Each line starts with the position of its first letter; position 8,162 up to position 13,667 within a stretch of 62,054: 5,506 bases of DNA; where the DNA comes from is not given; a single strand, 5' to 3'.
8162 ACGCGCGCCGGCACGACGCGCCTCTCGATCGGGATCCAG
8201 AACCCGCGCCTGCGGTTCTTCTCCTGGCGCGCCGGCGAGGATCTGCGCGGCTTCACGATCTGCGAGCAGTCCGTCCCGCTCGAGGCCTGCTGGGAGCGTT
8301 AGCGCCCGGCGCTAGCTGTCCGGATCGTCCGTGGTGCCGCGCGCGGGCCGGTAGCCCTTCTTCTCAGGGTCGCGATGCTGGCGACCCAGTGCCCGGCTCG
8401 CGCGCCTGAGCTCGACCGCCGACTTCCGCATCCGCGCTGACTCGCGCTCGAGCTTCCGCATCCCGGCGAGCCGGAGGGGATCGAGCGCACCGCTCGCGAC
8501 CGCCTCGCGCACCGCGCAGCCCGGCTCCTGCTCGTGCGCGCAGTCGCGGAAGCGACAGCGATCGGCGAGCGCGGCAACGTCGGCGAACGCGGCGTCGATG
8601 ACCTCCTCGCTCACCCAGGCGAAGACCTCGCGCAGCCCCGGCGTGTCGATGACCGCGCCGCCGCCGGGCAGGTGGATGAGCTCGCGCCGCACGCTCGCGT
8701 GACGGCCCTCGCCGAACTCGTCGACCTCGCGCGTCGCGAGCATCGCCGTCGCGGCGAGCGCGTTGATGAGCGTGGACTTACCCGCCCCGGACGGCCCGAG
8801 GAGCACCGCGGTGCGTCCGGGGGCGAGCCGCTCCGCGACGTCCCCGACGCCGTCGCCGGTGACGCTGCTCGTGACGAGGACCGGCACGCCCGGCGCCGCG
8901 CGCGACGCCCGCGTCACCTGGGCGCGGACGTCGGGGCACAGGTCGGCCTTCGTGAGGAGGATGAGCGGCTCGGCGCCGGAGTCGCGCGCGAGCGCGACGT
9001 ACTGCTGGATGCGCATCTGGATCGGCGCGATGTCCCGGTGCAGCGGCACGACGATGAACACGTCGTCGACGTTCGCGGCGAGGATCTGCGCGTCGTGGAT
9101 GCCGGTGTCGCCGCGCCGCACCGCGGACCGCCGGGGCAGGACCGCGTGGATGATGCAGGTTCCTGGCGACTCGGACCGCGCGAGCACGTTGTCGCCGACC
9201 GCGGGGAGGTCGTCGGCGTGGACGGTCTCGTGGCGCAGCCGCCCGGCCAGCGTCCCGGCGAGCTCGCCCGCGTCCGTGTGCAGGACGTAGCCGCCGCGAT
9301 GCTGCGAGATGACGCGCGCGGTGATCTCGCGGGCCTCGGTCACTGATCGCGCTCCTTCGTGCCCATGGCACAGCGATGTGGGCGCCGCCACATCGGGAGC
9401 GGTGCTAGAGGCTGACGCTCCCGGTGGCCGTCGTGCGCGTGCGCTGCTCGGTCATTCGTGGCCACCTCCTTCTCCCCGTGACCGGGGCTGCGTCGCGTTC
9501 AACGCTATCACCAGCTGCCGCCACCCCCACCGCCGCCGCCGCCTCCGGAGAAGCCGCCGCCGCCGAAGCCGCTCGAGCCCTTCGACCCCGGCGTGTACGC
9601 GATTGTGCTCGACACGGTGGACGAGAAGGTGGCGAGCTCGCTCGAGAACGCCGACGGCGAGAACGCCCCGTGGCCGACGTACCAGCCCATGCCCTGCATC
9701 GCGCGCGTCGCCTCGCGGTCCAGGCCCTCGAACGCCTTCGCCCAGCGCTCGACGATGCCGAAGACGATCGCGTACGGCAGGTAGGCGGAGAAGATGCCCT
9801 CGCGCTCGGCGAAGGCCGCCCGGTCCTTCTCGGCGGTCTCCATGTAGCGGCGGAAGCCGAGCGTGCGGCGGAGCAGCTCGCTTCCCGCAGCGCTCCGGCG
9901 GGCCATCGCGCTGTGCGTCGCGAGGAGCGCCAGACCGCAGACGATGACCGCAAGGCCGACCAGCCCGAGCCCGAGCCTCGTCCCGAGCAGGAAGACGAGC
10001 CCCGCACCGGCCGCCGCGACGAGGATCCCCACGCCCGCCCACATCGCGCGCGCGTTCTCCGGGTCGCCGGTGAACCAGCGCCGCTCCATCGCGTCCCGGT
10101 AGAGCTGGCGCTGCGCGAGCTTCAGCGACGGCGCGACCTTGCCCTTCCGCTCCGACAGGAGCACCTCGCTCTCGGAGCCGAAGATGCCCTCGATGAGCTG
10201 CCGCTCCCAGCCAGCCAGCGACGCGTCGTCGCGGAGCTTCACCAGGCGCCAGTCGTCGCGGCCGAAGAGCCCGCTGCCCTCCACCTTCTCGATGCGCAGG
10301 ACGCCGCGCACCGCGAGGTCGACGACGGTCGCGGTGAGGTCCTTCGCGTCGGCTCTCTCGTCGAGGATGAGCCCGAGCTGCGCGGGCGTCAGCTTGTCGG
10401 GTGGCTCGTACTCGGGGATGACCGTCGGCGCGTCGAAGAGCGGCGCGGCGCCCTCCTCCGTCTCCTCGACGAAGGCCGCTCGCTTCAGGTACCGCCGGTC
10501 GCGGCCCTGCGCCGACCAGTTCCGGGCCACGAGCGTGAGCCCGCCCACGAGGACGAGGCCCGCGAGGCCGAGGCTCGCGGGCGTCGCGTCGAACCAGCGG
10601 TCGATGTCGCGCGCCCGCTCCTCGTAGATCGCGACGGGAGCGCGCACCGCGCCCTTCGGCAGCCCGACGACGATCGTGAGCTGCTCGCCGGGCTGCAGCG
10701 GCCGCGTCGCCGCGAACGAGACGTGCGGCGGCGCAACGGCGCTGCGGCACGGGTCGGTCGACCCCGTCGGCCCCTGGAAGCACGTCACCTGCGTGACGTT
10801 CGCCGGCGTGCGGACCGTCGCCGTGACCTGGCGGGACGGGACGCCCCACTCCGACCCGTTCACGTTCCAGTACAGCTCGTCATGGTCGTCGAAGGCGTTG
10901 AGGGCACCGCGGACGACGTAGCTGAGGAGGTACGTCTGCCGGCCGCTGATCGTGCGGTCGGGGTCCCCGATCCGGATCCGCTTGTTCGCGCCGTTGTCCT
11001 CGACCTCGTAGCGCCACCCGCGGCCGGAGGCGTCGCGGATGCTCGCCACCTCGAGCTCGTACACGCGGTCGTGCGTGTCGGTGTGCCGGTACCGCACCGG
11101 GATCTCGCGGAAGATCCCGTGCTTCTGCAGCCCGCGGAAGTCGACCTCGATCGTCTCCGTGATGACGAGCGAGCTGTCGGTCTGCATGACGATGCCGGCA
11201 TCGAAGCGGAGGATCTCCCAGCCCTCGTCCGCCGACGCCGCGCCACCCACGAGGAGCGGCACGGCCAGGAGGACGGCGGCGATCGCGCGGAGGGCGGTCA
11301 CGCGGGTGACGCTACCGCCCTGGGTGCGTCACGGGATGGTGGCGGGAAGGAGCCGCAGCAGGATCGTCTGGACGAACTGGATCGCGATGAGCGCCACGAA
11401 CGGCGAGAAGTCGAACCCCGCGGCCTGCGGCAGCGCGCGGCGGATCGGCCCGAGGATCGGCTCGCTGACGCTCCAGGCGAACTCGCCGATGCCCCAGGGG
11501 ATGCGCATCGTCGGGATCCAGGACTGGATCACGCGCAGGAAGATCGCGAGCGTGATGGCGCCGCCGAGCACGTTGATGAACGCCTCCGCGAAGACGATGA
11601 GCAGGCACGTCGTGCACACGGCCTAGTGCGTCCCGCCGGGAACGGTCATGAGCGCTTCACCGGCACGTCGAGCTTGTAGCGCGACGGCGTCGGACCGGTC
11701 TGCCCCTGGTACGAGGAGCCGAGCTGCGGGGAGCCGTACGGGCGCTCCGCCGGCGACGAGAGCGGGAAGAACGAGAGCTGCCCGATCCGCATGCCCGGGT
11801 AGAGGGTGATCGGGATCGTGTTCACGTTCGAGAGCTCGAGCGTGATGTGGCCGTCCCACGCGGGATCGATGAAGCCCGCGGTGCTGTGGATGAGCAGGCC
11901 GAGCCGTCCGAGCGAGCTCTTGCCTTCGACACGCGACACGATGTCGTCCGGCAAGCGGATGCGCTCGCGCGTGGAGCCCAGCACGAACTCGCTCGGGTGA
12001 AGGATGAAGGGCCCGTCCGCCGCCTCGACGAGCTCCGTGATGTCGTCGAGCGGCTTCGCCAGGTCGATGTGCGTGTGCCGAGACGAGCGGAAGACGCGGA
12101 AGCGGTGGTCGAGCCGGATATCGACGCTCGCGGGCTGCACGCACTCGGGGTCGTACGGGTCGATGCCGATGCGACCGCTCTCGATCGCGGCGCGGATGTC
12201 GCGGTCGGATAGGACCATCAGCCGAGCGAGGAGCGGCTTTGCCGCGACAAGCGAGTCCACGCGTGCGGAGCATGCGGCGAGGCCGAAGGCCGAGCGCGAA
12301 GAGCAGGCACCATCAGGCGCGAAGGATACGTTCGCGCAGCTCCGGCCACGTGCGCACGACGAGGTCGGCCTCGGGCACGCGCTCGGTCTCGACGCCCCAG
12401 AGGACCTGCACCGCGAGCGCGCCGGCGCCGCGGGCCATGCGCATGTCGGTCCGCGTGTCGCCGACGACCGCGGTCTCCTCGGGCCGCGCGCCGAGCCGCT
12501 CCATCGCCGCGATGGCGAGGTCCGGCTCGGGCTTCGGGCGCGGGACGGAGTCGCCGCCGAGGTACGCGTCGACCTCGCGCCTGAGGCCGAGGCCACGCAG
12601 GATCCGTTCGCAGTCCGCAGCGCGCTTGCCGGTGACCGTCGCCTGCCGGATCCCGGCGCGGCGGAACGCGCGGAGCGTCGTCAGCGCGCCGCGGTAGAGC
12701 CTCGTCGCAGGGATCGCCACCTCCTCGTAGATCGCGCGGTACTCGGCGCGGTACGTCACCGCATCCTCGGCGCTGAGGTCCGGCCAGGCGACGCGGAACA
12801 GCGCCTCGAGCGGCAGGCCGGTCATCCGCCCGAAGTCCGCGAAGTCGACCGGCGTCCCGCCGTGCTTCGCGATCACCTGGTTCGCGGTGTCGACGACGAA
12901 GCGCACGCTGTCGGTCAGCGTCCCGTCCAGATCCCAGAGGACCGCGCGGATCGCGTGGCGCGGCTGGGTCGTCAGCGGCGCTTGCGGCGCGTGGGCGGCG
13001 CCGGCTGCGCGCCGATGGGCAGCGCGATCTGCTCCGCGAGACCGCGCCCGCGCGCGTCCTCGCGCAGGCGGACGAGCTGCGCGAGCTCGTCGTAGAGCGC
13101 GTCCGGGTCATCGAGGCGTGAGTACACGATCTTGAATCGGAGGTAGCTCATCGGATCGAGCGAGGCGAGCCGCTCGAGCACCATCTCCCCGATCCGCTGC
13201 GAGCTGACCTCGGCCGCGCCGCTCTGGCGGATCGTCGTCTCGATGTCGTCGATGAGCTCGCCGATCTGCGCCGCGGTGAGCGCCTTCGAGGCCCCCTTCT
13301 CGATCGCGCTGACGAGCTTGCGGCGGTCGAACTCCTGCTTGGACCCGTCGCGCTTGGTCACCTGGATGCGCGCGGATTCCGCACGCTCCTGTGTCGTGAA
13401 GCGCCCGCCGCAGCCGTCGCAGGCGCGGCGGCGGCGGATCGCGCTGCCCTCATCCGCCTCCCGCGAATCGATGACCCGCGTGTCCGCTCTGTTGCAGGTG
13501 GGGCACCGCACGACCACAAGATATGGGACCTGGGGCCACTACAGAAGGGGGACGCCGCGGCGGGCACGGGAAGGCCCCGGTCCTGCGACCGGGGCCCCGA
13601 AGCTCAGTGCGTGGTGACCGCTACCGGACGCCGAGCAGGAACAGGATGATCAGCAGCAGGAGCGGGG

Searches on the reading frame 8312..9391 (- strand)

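Call 100: search_protein_families(library=pfam, proteins=[window:8312-9391:-], max_evalue=0.00001)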
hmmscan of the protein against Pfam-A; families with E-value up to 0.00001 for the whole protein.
window:8312-9391:- (359 aa): 2 families
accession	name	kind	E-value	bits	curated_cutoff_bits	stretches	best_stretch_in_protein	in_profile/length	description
PF03193.22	RsgA_GTPase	-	9.9e-40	136.6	30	1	84-256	1-171/174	RsgA GTPase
PF00005.33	ABC_tran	-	3.8e-06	28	25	1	185-217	4-36/137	ABC transporter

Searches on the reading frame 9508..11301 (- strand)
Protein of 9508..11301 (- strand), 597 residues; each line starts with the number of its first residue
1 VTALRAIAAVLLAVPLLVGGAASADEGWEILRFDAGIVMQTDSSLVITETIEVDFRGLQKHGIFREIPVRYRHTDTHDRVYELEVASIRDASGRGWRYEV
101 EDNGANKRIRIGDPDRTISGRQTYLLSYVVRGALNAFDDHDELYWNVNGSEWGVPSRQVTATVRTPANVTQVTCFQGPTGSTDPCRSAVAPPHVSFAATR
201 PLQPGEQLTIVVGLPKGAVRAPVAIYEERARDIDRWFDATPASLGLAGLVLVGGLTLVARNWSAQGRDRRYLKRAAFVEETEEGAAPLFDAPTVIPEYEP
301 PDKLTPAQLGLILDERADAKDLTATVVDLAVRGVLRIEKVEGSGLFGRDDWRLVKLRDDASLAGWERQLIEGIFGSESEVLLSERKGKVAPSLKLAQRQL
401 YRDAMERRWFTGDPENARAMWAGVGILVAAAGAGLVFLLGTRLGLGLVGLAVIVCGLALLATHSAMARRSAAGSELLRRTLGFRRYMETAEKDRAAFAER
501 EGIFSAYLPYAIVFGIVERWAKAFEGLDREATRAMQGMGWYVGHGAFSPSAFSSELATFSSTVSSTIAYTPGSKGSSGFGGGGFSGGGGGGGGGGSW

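Call 100: search_protein_families(library=pfam, proteins=[window:9508-11301:-], max_evalue=0.00001)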
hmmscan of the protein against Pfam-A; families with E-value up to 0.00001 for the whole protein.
window:9508-11301:- (597 aa): 2 families
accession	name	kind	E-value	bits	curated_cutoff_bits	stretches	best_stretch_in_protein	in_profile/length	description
PF20990.2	DUF2207_C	-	3.3e-40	138.8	33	1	296-524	2-247/247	Predicted membrane protein (DUF2207) C-terminal domain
PF09972.14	DUF2207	-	9.3e-29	101.3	24.4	1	29-212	1-170/172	Predicted membrane protein (DUF2207) N-terminal domain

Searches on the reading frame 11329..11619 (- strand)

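Call 100: search_protein_families(library=pfam, proteins=[window:11329-11619:-], max_evalue=0.00001)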
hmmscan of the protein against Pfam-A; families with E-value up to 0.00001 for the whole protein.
window:11329-11619:- (96 aa): 1 family
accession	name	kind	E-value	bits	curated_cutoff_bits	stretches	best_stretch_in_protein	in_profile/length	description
PF02325.22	YGGT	-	3.6e-16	59.8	27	1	19-87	4-70/70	YGGT family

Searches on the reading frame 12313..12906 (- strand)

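Call 101: search_protein_families(library=pfam, proteins=[window:12313-12906:-], max_evalue=0.00001)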
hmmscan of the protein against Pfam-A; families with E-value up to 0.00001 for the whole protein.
window:12313-12906:- (197 aa): 4 families
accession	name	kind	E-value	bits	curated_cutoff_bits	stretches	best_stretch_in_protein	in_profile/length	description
PF13419.12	HAD_2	-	7.1e-22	78.8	23.8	1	3-165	15-175/178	Haloacid dehalogenase-like hydrolase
PF00702.32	Hydrolase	-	7.7e-22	79.1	26.4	1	39-162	70-191/191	haloacid dehalogenase-like hydrolase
PF13242.12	Hydrolase_like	-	7.7e-12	45.4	22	1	124-176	3-56/75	HAD-hyrolase-like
PF12710.13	HAD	-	1e-07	33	27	1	27-159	48-189/189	haloacid dehalogenase-like hydrolase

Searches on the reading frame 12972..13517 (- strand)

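Call 101: search_protein_families(library=pfam, proteins=[window:12972-13517:-], max_evalue=0.00001)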
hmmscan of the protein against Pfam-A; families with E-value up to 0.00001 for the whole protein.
window:12972-13517:- (181 aa): 2 families
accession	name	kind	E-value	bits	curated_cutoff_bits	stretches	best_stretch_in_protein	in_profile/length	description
PF03477.21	ATP-cone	-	2.9e-18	66.6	25.8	1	51-136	1-86/88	ATP cone domain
PF22811.2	Zn_ribbon_NrdR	-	6.4e-18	64.9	27.2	1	4-44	2-42/42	Transcriptional repressor NrdR-like, N-terminal domain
